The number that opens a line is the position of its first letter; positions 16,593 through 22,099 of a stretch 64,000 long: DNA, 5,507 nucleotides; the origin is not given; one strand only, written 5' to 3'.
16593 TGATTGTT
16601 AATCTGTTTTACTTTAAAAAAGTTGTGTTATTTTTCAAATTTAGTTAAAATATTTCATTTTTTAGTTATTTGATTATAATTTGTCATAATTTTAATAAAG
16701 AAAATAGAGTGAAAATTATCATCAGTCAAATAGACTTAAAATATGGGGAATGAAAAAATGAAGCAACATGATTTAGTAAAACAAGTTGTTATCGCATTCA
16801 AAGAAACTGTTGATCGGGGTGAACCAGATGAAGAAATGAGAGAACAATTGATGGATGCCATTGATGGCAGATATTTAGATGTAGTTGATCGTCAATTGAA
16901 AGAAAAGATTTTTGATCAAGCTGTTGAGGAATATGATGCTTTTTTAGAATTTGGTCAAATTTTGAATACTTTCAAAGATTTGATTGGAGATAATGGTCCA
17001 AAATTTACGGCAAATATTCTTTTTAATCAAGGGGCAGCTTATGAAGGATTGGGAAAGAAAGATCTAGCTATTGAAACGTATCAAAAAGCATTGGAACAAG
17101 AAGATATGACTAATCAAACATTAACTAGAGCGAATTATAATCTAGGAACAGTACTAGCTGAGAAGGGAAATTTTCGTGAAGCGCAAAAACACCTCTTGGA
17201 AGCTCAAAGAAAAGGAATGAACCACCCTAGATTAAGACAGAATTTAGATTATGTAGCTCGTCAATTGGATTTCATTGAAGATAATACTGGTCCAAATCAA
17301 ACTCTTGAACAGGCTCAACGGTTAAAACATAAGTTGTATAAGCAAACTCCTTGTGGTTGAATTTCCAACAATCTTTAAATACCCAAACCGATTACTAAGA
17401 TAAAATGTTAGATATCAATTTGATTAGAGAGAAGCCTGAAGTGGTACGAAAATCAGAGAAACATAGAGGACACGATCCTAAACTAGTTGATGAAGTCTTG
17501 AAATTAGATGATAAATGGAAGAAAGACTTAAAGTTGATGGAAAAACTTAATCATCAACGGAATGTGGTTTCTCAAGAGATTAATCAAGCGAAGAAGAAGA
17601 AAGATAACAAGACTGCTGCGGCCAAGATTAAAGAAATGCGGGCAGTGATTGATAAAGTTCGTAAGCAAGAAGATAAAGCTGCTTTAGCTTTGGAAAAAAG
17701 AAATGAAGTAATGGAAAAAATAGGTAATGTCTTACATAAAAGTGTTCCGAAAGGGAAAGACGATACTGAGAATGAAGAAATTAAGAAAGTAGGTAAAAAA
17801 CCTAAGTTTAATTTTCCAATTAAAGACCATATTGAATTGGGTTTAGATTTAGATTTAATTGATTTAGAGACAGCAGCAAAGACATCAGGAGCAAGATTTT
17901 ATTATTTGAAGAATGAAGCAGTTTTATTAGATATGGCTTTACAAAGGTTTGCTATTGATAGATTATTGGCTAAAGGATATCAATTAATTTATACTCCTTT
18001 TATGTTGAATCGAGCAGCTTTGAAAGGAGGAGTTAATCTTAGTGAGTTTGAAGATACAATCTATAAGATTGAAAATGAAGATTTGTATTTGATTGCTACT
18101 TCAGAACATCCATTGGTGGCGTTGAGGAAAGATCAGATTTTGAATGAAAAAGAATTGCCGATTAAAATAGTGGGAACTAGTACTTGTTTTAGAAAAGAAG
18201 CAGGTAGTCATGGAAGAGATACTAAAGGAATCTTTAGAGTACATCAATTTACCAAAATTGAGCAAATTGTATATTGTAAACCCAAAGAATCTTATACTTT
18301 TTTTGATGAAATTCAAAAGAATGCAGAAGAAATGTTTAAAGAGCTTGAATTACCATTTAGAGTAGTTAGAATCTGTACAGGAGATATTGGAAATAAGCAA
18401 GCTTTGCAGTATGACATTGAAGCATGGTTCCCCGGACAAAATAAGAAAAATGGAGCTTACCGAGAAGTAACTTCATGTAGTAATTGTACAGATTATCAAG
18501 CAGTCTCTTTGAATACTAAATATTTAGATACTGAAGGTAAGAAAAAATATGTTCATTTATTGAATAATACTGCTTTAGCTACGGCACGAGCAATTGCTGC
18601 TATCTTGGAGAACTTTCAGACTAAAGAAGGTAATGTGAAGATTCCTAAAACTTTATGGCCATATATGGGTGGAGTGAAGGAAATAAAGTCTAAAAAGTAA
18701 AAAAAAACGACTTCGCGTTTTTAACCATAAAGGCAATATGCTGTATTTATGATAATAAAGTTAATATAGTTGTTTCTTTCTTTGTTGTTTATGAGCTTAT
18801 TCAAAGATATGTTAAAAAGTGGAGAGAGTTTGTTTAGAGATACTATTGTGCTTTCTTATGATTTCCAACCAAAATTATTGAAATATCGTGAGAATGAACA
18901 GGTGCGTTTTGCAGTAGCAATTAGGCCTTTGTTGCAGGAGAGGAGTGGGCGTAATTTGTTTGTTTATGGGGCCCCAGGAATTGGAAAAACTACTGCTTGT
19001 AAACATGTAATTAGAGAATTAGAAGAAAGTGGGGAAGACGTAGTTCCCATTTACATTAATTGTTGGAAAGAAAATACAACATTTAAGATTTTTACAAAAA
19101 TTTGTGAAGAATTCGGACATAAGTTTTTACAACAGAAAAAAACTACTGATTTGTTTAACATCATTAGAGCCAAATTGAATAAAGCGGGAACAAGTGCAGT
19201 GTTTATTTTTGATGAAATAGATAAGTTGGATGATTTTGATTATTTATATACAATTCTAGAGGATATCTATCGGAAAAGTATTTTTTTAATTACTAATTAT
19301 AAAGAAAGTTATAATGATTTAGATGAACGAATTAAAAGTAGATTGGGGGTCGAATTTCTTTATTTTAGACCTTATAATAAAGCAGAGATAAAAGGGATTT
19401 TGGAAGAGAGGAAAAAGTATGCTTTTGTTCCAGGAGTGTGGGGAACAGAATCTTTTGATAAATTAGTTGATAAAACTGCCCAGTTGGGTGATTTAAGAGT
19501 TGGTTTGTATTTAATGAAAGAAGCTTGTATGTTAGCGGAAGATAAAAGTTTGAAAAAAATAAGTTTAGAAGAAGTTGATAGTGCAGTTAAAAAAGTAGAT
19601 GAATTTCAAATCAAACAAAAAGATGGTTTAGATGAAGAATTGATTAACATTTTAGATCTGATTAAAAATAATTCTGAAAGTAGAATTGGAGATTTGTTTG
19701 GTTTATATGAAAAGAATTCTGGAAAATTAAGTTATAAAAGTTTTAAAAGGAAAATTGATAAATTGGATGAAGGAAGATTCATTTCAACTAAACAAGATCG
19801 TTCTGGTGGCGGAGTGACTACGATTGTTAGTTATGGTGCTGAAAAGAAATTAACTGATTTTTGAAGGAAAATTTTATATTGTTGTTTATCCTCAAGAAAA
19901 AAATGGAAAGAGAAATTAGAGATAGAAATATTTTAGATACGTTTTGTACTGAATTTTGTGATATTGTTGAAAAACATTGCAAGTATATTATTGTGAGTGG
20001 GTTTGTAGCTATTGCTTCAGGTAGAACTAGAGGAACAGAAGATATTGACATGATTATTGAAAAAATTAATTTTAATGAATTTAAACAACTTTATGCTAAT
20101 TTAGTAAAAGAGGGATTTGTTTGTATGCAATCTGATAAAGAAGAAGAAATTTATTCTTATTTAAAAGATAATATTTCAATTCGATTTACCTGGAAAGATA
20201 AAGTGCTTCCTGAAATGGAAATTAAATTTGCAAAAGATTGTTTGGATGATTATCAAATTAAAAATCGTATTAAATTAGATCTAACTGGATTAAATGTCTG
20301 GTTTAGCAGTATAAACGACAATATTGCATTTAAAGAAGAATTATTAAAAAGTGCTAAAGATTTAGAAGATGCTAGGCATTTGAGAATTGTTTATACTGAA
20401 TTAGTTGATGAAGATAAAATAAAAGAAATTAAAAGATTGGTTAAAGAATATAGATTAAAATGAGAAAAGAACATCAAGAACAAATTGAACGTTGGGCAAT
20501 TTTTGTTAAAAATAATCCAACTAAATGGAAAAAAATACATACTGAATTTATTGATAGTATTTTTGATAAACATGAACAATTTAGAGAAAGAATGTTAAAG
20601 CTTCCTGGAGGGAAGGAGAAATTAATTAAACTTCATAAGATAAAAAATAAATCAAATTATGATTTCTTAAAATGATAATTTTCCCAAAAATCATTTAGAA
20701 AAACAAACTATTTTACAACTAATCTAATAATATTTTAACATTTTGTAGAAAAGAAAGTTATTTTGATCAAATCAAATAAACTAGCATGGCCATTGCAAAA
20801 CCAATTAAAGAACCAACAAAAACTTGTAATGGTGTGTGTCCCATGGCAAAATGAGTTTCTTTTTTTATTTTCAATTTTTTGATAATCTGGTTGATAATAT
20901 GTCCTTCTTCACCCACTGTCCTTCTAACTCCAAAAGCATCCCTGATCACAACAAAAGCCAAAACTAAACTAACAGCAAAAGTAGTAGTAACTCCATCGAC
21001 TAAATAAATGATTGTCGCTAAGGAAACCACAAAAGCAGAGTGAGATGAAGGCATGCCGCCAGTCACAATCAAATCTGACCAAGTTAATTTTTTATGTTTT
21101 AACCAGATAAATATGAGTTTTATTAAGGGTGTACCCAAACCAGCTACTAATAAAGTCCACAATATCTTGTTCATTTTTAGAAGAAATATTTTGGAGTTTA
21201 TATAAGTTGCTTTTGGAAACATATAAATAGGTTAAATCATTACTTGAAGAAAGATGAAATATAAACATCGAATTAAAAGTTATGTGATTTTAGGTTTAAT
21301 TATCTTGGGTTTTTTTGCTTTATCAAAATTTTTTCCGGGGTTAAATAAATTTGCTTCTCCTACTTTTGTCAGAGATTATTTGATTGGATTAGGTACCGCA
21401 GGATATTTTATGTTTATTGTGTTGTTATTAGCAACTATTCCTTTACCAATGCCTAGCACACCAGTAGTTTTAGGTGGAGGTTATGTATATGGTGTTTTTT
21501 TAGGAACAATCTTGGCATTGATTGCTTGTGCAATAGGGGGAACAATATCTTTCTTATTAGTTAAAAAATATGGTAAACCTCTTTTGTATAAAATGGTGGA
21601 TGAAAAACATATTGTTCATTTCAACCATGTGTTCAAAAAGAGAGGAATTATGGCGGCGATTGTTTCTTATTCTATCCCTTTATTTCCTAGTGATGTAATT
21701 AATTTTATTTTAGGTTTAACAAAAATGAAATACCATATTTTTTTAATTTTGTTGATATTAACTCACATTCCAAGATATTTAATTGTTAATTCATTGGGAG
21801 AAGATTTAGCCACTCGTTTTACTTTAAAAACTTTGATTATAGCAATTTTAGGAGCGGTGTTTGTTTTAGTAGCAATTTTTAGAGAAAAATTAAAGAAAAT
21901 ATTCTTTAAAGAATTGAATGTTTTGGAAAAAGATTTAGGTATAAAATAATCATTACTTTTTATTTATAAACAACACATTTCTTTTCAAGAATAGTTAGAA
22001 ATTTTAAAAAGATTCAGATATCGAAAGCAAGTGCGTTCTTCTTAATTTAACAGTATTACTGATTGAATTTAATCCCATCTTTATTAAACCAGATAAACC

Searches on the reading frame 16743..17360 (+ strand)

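Call 51: search_protein_families(library=pfam, proteins=[window:16743-17360:+], max_evalue=0.001)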
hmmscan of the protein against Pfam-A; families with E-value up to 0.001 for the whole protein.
window:16743-17360:+ (205 aa): 9 families
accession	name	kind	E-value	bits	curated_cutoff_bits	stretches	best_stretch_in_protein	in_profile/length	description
PF07719.23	TPR_2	-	1.6e-09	37.6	27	1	90-119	1-30/34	Tetratricopeptide repeat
PF13424.12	TPR_12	-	1.8e-09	38.1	30.1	1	80-118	36-73/77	Tetratricopeptide repeat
PF00515.34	TPR_1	-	1.9e-09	37.4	27.8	1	90-119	1-30/34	Tetratricopeptide repeat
PF13181.12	TPR_8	-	1.8e-08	34.3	25.7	1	90-118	1-29/34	Tetratricopeptide repeat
PF13432.12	TPR_16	-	2.8e-06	28.1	32.7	0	77-118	20-59/65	Tetratricopeptide repeat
PF13428.12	TPR_14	-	1.3e-05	25.9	23.5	0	130-168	3-41/44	Tetratricopeptide repeat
PF13176.12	TPR_7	-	3.4e-05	24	27.9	0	93-118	2-27/36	Tetratricopeptide repeat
PF13431.12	TPR_17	-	0.00011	22.6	24.4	0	113-149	2-34/34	Tetratricopeptide repeat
PF13174.12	TPR_6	-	0.00025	21.9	26.3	0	93-119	3-29/33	Tetratricopeptide repeat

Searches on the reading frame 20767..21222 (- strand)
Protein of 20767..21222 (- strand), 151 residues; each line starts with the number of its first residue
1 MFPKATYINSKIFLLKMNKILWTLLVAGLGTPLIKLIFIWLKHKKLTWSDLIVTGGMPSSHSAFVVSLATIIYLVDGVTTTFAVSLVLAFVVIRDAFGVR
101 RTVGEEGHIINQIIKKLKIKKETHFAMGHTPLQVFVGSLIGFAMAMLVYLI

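Call 49: search_protein_families(library=pfam, proteins=[window:20767-21222:-], max_evalue=0.001)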
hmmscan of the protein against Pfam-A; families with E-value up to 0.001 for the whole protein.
window:20767-21222:- (151 aa): 2 families
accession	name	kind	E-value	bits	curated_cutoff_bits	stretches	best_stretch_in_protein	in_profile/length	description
PF02681.20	DUF212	-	7.8e-37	126.7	26.5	1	18-143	3-125/126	Divergent PAP2 family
PF01569.27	PAP2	-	0.00015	21.9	27.2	0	49-91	47-86/130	PAP2 superfamily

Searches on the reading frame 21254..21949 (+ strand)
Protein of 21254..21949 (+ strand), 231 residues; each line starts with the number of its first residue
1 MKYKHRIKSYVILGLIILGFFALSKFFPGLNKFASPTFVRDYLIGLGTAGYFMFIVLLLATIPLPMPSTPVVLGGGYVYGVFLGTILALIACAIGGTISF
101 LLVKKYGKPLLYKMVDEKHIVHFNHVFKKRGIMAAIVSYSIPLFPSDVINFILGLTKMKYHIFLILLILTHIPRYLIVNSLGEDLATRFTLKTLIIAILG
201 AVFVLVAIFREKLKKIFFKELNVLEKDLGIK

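Call 52: search_protein_families(library=pfam, proteins=[window:21254-21949:+], max_evalue=0.001)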
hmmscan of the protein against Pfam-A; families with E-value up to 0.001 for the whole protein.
window:21254-21949:+ (231 aa): 1 family
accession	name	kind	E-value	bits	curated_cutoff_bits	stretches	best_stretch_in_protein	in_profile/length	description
PF09335.16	VTT_dom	-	3e-22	79.8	33.9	1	67-182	2-121/123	VTT domain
